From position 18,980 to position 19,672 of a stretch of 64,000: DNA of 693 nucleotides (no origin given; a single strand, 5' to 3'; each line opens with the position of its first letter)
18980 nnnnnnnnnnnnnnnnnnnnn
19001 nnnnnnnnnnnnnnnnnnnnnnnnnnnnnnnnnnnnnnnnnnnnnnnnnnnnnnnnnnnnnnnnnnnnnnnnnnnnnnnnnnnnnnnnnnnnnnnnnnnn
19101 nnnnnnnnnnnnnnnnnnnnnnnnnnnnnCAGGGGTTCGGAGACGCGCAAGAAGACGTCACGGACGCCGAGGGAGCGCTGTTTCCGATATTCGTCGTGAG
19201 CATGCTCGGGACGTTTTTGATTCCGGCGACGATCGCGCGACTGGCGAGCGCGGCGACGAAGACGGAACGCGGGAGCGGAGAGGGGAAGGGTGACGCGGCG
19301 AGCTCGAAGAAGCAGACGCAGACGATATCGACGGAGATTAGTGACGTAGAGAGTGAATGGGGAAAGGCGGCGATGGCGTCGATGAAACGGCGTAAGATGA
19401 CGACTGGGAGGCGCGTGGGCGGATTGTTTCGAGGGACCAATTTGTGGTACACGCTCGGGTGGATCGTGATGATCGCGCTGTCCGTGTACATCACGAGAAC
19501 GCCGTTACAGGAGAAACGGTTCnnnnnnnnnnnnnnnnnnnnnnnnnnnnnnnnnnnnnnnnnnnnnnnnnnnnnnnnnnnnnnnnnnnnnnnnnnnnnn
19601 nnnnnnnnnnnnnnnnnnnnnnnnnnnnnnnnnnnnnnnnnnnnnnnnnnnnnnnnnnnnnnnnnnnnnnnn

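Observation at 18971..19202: The same ATG|GTGCGAC start-codon intron architecture in Sec63, another secretory-pathway gene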

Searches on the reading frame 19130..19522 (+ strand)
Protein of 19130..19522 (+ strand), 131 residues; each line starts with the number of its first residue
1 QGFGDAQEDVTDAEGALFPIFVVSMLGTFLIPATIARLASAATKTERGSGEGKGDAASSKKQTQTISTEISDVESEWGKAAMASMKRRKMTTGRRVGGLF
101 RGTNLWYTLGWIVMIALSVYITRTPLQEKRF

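Call 47: find_homologous_proteins(query=window:19130-19522:+, max_evalue=0.00001)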
Query seq(131 aa) (131 aa): 1 proteins with E <= 0.00001 among 11 candidates.
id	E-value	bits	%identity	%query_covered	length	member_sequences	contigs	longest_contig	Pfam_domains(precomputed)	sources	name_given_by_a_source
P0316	2.4e-13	68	92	28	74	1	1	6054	-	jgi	-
